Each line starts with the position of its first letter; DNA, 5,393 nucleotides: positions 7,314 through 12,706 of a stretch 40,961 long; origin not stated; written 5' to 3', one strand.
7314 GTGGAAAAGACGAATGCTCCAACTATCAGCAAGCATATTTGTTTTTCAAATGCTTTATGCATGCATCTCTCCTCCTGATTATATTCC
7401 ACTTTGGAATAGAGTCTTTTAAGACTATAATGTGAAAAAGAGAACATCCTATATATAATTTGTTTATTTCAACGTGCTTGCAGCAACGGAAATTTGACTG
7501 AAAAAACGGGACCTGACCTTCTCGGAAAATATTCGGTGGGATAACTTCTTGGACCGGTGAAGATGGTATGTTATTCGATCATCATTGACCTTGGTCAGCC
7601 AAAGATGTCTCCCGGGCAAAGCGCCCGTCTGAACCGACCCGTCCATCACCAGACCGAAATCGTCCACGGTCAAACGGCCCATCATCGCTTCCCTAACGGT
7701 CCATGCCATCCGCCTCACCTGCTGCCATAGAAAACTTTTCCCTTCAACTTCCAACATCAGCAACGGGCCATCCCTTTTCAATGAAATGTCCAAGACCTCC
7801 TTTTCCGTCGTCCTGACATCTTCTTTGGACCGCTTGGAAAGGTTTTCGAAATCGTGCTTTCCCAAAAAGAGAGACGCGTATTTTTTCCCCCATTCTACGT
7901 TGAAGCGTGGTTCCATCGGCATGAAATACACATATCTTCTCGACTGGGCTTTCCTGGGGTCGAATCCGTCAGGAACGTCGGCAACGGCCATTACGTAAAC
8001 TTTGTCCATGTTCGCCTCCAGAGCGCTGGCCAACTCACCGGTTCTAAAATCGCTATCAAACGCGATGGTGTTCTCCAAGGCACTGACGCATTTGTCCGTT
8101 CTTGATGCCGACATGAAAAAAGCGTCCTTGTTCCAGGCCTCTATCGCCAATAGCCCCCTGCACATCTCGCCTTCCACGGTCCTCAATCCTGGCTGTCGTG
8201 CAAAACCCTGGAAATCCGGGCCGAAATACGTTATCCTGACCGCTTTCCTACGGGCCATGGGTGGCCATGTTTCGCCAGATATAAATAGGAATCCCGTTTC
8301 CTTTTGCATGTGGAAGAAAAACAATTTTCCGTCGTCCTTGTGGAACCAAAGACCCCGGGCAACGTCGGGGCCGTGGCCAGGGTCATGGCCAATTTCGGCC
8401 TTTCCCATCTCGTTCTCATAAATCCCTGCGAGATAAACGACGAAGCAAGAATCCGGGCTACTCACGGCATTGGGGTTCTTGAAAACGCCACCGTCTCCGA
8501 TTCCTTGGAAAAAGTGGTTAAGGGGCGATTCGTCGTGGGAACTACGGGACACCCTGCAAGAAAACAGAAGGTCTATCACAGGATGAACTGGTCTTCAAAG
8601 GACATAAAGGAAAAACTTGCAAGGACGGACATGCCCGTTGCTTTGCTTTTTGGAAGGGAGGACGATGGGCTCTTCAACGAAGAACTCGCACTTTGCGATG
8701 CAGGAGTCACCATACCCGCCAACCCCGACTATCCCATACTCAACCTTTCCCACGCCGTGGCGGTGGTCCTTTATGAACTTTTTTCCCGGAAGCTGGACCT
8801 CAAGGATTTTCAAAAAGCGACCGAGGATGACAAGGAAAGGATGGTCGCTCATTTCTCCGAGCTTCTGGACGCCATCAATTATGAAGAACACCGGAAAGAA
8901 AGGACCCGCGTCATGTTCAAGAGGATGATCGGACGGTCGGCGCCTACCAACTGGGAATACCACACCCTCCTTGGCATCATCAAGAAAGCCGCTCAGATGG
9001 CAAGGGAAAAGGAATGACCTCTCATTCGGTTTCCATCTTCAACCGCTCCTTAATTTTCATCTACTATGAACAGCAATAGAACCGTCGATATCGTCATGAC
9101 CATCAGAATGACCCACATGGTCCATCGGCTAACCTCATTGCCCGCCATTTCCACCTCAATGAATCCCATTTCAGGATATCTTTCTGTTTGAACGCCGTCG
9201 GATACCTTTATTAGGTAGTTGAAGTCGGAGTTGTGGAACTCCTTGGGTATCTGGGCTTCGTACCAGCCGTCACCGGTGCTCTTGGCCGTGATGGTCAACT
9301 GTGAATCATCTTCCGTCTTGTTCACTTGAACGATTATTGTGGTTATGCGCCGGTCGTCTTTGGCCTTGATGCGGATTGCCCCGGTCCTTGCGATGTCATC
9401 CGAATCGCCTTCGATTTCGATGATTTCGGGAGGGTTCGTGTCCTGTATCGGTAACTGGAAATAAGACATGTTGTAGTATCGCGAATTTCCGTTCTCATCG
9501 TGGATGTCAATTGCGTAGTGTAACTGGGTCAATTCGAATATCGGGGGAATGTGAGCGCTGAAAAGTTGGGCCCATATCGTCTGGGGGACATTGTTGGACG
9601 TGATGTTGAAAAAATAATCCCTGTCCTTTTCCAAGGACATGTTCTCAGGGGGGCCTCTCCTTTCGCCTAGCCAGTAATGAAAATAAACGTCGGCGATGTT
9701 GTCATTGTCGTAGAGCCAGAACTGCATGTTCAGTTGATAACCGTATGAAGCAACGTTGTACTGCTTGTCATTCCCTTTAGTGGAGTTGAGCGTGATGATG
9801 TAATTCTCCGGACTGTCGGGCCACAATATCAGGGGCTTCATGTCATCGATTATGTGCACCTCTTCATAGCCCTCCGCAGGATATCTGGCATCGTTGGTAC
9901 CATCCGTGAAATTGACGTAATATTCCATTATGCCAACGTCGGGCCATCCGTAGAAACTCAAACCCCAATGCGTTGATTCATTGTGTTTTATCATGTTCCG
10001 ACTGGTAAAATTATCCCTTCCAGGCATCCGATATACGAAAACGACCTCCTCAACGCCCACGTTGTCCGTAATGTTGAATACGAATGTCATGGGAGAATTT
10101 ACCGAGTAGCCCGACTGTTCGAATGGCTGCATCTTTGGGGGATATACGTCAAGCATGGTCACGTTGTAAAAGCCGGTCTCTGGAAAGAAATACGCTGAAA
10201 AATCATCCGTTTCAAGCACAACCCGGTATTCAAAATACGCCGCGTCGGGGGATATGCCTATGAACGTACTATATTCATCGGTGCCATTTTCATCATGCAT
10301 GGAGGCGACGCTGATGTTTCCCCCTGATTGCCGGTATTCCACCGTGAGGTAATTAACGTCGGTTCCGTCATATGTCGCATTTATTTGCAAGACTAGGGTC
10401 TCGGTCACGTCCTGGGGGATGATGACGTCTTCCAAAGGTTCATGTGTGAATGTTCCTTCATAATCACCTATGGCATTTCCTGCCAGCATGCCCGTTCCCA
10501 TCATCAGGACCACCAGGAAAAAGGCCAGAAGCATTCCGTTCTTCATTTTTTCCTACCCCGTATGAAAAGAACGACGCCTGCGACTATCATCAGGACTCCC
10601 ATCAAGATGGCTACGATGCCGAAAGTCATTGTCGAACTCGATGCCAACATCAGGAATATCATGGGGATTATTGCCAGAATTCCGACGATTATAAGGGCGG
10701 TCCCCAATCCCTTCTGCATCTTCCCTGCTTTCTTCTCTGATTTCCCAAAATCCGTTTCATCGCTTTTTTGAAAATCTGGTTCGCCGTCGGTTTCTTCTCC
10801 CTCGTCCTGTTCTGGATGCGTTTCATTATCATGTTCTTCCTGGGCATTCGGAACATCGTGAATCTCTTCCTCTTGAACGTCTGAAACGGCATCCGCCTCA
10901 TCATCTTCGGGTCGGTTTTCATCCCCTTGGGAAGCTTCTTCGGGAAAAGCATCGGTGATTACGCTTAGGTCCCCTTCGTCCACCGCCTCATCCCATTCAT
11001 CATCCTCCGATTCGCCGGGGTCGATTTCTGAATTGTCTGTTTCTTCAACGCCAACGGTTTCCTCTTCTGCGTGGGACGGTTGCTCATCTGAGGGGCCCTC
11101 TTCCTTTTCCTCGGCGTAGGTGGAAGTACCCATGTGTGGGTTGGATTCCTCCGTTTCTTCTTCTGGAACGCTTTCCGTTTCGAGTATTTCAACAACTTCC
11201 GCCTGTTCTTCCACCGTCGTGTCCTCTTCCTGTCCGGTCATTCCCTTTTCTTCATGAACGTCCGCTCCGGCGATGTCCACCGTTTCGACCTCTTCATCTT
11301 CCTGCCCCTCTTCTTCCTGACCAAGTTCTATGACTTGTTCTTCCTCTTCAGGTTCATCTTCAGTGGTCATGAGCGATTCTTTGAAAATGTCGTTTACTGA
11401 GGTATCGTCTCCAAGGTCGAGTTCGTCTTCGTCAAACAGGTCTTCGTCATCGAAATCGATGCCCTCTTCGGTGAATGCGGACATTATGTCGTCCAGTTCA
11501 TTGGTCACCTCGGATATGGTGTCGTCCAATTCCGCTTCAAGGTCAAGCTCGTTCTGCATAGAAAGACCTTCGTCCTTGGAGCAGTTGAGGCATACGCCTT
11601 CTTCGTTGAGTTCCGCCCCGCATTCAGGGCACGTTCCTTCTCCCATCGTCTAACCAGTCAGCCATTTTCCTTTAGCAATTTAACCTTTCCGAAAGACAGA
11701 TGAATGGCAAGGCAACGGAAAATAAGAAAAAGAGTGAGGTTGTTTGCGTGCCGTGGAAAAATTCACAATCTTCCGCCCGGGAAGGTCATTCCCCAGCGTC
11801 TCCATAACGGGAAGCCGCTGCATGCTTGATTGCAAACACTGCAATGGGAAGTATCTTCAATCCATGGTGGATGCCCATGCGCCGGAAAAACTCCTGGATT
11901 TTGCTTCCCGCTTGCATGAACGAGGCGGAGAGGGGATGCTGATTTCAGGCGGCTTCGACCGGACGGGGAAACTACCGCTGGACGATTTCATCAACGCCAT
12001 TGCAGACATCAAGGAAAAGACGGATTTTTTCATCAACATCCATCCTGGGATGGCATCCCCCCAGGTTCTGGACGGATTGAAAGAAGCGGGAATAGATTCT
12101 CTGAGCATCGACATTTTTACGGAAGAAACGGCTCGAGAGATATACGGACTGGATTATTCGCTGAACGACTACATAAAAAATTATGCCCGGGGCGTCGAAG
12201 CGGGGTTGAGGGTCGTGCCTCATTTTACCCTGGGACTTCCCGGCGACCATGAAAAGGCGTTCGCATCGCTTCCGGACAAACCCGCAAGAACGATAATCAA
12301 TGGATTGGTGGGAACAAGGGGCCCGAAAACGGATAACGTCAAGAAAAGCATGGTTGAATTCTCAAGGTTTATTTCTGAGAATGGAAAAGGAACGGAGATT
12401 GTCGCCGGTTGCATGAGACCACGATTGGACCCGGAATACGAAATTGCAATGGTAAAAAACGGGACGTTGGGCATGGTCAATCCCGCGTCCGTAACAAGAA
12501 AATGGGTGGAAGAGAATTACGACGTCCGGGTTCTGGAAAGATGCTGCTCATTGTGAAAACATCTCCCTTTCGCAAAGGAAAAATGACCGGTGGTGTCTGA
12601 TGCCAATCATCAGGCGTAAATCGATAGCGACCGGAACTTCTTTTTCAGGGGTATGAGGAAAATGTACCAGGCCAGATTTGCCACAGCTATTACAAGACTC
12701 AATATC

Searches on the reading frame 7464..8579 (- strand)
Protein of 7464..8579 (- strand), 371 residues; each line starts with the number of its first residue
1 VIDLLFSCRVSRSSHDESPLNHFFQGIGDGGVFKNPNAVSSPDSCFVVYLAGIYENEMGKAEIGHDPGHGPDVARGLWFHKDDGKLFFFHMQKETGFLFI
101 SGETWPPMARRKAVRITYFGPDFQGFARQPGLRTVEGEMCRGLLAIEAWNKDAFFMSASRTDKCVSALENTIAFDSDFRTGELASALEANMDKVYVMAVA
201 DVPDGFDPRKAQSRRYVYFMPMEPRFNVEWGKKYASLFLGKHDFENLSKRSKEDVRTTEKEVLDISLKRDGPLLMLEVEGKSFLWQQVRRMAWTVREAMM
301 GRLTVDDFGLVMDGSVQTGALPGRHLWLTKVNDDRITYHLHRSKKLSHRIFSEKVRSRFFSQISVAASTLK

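Call 7: search_protein_families(library=pfam, proteins=[window:7464-8579:-])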
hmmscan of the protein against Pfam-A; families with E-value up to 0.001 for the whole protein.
window:7464-8579:- (371 aa): 1 family
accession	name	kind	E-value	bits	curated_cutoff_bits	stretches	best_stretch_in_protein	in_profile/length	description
PF01416.25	PseudoU_synth_1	-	1.3e-13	51.8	23.3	1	235-314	2-84/108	tRNA pseudouridine synthase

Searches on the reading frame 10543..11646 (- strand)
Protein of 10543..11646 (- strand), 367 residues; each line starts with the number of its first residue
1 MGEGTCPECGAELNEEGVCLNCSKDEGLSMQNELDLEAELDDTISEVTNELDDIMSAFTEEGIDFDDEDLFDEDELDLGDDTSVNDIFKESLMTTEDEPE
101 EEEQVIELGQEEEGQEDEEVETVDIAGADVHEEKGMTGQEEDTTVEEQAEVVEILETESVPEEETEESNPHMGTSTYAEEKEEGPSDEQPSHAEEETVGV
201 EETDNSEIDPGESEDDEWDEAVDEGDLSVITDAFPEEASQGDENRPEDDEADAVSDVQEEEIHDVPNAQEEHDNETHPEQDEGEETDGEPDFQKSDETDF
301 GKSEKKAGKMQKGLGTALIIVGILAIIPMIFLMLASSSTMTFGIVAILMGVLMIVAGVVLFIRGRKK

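Call 7: search_protein_families(library=pfam, proteins=[window:10543-11646:-])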
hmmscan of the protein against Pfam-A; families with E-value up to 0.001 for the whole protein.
window:10543-11646:- (367 aa): 2 families
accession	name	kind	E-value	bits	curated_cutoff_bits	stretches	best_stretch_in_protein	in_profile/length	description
PF01988.24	VIT1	-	0.00054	20.3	28.1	1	243-359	66-182/214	VIT family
PF13273.12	DUF4064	-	0.0009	19.9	32.1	0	304-361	46-100/102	Protein of unknown function (DUF4064)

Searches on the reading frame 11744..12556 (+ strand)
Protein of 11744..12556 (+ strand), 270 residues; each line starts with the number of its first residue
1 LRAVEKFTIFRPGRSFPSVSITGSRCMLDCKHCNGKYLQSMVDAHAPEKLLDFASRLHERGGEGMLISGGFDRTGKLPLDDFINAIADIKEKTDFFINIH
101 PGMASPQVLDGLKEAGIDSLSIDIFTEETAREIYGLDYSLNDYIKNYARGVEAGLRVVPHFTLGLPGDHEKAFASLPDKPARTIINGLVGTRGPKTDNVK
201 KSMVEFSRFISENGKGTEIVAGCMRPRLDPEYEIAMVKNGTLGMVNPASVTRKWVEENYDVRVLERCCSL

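Call 38: search_protein_families(library=pfam, proteins=[window:11744-12556:+], max_evalue=0.0001)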
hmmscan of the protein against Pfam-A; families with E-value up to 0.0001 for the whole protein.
window:11744-12556:+ (270 aa): 1 family
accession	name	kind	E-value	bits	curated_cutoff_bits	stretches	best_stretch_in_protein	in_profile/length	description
PF04055.27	Radical_SAM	-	8.7e-15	55.7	29.5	1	21-173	2-159/166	Radical SAM superfamily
